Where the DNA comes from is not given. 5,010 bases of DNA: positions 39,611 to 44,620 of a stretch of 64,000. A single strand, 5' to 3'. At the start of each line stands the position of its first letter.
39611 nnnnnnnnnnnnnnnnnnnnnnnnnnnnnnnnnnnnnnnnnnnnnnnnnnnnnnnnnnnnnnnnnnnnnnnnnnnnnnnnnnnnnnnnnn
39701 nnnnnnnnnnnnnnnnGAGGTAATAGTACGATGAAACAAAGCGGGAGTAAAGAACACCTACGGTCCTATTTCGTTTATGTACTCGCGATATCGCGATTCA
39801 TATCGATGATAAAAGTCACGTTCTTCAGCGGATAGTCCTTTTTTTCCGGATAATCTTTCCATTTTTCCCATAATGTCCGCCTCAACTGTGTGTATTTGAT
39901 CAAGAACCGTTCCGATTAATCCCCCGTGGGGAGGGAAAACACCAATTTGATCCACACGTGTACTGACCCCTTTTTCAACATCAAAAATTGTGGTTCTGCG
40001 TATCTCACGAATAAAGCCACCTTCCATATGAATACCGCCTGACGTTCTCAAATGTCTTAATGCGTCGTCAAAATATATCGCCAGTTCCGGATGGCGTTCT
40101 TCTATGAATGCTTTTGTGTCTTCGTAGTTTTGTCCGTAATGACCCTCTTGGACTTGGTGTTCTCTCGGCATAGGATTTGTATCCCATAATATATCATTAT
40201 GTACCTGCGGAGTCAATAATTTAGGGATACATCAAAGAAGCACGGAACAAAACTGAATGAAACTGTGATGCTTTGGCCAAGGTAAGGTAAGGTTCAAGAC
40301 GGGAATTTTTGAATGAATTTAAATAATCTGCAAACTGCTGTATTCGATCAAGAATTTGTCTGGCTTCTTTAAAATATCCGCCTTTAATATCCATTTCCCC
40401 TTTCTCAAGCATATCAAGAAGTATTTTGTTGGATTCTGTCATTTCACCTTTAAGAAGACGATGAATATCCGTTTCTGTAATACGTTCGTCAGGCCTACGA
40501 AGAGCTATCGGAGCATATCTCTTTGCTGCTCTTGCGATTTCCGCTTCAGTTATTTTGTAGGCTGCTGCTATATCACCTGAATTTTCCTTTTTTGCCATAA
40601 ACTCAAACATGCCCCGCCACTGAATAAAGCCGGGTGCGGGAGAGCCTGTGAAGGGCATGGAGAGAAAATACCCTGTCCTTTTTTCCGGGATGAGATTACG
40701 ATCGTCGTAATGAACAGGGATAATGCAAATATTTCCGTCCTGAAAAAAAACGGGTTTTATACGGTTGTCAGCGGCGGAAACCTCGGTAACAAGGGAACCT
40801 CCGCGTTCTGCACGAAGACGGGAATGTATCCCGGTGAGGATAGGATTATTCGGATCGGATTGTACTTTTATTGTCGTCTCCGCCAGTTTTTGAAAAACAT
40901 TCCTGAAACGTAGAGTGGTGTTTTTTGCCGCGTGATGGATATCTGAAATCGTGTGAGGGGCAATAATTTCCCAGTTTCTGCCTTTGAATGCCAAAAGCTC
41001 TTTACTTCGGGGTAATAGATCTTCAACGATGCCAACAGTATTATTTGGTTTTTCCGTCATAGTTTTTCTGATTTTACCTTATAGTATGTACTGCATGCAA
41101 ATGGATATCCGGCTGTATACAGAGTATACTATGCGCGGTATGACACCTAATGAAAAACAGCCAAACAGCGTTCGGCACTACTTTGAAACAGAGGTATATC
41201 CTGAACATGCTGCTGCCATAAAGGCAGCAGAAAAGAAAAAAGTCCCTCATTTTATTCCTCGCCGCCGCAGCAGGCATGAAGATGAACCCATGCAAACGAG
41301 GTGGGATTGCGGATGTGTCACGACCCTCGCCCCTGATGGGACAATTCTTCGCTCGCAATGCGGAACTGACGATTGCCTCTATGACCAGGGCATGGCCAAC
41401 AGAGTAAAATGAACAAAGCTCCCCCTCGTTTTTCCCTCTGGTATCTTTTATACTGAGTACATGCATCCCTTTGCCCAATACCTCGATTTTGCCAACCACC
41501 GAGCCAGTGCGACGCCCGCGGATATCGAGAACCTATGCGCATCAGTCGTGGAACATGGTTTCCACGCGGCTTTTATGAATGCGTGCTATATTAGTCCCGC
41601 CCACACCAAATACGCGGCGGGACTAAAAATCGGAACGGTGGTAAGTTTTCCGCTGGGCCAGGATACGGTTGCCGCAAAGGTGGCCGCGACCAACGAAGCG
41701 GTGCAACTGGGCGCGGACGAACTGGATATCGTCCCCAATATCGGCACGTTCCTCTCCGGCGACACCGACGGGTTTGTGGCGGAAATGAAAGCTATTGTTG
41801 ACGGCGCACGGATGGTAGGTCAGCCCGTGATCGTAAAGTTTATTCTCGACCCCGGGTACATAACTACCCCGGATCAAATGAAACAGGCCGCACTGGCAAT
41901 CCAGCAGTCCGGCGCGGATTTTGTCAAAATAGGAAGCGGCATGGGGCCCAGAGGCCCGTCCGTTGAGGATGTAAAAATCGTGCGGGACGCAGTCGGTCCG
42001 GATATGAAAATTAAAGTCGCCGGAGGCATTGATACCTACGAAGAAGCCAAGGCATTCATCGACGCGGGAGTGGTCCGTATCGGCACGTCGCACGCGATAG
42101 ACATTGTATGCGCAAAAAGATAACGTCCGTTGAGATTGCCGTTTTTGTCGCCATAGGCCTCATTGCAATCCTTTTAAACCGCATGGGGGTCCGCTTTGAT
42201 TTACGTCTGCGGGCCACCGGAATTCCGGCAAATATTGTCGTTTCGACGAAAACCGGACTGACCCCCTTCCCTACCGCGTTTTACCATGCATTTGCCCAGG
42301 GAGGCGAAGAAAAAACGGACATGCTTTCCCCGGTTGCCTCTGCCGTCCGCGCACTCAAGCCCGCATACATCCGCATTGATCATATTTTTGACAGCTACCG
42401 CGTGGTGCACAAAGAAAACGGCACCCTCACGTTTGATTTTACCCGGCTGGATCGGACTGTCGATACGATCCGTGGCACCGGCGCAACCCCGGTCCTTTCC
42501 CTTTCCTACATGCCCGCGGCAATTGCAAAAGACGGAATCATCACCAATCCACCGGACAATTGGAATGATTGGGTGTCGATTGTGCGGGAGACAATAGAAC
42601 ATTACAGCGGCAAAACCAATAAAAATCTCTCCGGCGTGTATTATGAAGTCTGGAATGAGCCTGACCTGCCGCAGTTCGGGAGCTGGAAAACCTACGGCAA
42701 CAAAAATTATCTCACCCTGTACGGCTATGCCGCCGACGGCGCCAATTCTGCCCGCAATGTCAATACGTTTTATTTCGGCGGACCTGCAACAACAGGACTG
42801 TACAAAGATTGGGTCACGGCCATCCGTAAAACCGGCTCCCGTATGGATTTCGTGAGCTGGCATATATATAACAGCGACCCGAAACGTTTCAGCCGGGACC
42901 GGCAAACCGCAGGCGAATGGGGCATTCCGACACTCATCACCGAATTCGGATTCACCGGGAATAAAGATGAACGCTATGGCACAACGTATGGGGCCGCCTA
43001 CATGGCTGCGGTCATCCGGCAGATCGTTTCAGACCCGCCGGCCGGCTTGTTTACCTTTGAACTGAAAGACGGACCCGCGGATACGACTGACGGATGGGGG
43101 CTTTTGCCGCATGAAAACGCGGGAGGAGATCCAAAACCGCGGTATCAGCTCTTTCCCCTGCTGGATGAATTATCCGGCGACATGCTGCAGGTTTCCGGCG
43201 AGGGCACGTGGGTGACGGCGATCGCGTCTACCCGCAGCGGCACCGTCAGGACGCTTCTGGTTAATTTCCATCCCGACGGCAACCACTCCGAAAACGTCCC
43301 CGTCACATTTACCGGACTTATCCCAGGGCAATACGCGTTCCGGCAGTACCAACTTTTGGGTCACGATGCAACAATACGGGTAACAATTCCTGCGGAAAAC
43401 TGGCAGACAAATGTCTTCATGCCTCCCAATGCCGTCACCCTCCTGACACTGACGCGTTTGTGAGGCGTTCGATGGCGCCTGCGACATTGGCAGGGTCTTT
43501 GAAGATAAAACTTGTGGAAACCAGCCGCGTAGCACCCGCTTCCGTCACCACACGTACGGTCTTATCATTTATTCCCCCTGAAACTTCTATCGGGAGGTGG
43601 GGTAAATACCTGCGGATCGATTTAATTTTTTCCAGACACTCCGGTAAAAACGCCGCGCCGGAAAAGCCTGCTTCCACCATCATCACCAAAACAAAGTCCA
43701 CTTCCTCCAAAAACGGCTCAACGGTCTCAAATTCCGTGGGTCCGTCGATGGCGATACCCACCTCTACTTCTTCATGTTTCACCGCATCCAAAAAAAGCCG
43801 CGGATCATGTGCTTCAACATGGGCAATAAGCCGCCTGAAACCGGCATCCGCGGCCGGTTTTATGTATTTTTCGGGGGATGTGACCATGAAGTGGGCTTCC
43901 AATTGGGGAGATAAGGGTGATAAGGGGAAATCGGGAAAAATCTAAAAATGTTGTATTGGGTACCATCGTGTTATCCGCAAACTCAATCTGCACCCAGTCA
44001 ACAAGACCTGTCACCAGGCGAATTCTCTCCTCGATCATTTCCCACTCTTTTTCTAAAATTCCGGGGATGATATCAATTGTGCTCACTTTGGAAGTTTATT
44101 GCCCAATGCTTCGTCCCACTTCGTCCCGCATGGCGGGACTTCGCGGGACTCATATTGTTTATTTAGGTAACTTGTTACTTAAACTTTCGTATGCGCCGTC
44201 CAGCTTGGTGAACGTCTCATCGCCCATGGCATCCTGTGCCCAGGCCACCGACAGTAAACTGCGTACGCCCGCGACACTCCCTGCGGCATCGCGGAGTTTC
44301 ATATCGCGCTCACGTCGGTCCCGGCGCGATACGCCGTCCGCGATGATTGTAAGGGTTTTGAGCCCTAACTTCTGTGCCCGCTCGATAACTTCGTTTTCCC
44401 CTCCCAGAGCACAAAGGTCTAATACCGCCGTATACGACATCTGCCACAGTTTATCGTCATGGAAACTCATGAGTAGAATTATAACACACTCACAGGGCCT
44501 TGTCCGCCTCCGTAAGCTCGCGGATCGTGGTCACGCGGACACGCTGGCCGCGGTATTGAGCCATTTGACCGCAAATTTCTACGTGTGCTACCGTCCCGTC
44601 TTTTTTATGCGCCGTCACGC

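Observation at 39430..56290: At least five genes interrupted by frameshifts at homopolymer or simple runs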

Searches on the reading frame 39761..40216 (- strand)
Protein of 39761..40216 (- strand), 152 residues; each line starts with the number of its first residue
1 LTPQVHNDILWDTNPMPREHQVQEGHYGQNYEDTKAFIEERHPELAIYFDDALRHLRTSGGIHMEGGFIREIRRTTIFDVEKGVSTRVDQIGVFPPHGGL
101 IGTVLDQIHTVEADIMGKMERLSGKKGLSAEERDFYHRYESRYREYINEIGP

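Call 52: search_protein_families(library=pfam, proteins=[window:39761-40216:-], max_evalue=0.01)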
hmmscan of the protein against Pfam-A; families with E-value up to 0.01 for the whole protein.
window:39761-40216:- (152 aa): 0 families

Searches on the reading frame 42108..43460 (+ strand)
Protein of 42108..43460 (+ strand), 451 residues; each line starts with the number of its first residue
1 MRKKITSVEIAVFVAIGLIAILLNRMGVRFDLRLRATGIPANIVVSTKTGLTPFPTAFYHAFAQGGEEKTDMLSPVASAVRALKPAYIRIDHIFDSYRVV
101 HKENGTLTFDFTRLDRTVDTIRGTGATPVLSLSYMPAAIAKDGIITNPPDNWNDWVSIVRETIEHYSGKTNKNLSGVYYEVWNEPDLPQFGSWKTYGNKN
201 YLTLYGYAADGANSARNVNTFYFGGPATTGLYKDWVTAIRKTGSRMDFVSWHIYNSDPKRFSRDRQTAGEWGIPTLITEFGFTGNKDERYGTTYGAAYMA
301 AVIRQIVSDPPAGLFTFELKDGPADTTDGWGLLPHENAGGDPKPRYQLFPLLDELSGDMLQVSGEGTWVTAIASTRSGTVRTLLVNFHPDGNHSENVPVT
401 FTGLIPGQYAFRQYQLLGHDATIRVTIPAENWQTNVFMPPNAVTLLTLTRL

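Call 9: find_encoding_contigs(protein=window:42108-43460:+, flank=10000, max_places=10)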
Protein window:42108-43460:+ (451 aa): 1 contig read that carries it; 1 place shown.
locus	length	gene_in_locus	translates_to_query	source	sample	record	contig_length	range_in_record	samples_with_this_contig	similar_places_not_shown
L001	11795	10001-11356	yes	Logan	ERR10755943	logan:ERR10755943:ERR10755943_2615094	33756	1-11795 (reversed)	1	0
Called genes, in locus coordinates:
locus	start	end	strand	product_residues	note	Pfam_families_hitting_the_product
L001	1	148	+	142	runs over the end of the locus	PF03946:Ribosomal_L11_N, PF00298:Ribosomal_L11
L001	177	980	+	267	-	PF00687:Ribosomal_L1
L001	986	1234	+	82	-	-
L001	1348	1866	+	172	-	PF00466:Ribosomal_L10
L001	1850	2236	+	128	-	PF16320:Ribosomal_L12_N, PF00542:Ribosomal_L12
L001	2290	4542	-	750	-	-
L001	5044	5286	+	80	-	PF12728:HTH_17, PF13411:MerR_1, PF00376:MerR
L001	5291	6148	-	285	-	PF16268:DUF4921 (faint), PF01087:GalP_UDP_transf (weak)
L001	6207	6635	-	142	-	-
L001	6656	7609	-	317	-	PF01467:CTP_transf_like, PF04019:DUF359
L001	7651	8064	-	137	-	-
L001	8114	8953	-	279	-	-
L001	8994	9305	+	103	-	-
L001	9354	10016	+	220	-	PF01791:DeoC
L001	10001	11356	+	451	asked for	PF01229:Glyco_hydro_39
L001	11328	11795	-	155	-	?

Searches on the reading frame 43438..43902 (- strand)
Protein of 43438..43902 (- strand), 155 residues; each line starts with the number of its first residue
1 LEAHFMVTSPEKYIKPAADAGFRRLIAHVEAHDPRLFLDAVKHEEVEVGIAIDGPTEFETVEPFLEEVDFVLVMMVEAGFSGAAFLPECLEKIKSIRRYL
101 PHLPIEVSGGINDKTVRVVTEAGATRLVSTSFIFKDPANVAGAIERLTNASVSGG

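Call 8: search_protein_families(library=pfam, proteins=[window:43438-43902:-], max_evalue=0.01)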
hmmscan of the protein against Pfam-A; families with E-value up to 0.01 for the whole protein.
window:43438-43902:- (155 aa): 3 families
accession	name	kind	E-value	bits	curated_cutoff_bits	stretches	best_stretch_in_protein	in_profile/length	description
PF00834.25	Ribul_P_3_epim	-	7.9e-29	100.9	21.1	1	1-134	60-198/198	Ribulose-phosphate 3 epimerase family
PF00977.27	His_biosynth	-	0.00014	21.9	23.6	1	68-150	43-122/228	Histidine biosynthesis protein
PF02581.23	TMP-TENI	-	0.007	16.2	27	1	44-129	94-176/180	Thiamine monophosphate synthase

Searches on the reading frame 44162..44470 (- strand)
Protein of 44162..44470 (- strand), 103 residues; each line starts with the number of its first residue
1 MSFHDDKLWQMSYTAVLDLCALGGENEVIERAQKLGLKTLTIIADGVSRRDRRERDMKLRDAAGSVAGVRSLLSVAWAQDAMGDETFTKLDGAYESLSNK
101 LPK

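Call 52: search_protein_families(library=pfam, proteins=[window:44162-44470:-], max_evalue=0.01)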
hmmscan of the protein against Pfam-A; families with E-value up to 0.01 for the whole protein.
window:44162-44470:- (103 aa): 1 family
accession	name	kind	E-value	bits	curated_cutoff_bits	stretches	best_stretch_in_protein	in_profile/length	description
PF05635.17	23S_rRNA_IVP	-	6.5e-05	23.5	33.8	1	43-101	46-104/106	23S rRNA-intervening sequence protein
